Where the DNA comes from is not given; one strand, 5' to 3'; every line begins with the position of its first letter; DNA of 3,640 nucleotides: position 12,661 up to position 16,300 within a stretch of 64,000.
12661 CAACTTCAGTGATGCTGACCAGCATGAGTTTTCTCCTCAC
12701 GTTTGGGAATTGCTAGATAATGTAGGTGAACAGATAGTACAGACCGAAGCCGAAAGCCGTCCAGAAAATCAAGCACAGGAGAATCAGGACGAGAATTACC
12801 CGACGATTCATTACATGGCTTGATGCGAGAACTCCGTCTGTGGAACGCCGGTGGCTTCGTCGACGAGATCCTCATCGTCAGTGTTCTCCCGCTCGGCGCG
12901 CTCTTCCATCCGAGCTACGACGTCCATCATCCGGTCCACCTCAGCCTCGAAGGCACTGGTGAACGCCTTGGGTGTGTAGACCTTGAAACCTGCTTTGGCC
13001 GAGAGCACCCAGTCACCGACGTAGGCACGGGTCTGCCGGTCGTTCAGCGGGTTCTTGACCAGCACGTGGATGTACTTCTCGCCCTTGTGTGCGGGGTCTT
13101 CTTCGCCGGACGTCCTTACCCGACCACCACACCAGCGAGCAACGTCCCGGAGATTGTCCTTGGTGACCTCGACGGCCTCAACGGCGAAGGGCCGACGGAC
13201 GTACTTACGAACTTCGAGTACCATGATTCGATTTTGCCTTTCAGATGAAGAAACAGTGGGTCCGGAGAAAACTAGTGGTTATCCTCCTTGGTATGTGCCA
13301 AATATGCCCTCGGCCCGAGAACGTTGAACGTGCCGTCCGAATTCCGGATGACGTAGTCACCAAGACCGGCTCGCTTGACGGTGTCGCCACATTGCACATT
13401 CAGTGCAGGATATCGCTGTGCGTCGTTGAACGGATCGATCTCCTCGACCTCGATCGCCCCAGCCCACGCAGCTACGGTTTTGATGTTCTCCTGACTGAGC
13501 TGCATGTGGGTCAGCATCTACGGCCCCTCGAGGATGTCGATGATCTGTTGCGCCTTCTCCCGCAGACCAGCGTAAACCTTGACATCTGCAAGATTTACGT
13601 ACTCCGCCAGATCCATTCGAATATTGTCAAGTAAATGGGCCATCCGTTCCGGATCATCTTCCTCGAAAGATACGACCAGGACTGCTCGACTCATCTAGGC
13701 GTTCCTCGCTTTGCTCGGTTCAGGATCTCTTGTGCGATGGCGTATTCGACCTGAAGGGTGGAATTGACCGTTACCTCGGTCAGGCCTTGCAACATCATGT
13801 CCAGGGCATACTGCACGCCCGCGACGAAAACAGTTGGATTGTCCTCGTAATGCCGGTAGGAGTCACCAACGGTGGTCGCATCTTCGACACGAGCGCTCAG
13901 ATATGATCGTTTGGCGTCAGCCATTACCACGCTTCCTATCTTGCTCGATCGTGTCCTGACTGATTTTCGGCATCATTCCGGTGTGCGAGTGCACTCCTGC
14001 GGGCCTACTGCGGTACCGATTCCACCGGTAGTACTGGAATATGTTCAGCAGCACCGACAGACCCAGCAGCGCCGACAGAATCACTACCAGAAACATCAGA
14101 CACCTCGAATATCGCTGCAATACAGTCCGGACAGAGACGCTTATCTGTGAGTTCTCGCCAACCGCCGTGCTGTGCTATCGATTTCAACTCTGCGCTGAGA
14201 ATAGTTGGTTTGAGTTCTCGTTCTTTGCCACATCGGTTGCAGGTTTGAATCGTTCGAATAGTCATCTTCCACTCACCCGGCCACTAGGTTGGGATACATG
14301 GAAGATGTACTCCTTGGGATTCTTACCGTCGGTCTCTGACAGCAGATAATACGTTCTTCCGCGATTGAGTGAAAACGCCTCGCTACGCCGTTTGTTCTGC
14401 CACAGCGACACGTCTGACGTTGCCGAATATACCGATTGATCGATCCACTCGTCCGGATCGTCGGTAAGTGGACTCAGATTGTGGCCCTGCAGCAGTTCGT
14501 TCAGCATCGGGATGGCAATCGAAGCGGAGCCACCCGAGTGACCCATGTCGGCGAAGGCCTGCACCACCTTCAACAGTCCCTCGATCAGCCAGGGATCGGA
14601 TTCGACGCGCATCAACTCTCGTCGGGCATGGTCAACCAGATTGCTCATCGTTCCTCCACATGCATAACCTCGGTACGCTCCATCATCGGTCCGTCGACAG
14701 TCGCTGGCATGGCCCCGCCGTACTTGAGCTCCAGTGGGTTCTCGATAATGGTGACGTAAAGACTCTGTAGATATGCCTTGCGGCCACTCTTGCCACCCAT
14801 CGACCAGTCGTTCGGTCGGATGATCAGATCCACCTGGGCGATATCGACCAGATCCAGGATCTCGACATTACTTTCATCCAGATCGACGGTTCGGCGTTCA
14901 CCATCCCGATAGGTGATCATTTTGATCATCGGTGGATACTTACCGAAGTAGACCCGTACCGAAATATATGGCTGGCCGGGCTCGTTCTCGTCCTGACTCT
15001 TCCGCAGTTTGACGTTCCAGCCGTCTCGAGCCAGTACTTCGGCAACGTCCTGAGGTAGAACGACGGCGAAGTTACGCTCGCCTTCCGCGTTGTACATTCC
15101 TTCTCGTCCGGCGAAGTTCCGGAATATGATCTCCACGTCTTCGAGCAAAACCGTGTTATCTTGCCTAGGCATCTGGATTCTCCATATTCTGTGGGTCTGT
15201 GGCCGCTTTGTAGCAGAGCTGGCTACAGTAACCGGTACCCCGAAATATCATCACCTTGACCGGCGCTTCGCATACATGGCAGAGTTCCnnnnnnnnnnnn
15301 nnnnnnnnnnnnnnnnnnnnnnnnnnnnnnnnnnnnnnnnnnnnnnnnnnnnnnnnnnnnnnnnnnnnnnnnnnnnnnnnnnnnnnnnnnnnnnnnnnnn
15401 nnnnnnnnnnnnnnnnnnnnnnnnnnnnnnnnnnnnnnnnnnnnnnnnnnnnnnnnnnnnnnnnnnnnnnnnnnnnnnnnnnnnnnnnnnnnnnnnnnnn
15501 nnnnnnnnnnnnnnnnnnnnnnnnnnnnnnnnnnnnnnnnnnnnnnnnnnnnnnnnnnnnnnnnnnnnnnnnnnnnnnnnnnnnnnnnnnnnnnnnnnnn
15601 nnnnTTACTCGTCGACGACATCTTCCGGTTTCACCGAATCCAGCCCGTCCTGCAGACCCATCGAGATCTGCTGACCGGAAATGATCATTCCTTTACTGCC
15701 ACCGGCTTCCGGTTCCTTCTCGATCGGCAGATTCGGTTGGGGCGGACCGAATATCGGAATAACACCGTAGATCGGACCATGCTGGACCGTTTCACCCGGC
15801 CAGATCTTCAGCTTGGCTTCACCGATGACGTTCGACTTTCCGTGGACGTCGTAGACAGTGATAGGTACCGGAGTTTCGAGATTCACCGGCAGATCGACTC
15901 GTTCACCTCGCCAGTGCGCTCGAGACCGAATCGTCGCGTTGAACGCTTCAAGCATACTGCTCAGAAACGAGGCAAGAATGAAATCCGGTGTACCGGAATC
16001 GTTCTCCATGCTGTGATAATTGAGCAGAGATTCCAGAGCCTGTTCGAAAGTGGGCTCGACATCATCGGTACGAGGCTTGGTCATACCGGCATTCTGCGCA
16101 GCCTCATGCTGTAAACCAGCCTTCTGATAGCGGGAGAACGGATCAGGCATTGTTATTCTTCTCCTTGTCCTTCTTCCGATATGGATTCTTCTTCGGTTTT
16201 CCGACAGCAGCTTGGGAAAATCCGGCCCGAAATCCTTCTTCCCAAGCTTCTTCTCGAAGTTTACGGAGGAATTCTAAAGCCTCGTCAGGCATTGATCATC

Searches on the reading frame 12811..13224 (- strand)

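Call 33: search_protein_families(library=phrogs, proteins=[window:12811-13224:-], max_evalue=0.001)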
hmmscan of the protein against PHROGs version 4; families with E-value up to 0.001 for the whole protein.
window:12811-13224:- (137 aa): 6 families
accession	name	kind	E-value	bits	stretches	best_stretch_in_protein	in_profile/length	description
phrog_35556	-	unknown function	6.3e-24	85.8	1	3-104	79-185/190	-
phrog_14977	-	unknown function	6.6e-16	59.6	1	6-119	7-121/159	-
phrog_1810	-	unknown function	1.6e-09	39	1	6-110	8-108/166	-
phrog_419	-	unknown function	4.8e-09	37.1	1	5-121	41-148/300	-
phrog_4159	-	other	1.8e-08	35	1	6-94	2-82/270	nucleotide pyrophosphohydrolase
phrog_13815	-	unknown function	1.1e-06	29.7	1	16-93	15-90/92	-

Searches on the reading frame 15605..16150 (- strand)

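Call 34: search_protein_families(library=phrogs, proteins=[window:15605-16150:-], max_evalue=0.001)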
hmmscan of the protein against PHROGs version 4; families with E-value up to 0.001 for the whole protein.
window:15605-16150:- (181 aa): 3 families
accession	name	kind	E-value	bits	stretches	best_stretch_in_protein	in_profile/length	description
phrog_18819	-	unknown function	9.6e-16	58.7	1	37-89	29-81/90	-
phrog_31227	-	unknown function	1.2e-06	29.7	1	34-80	4-50/69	-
phrog_30199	-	unknown function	3.7e-05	24.5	1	17-81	49-113/177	-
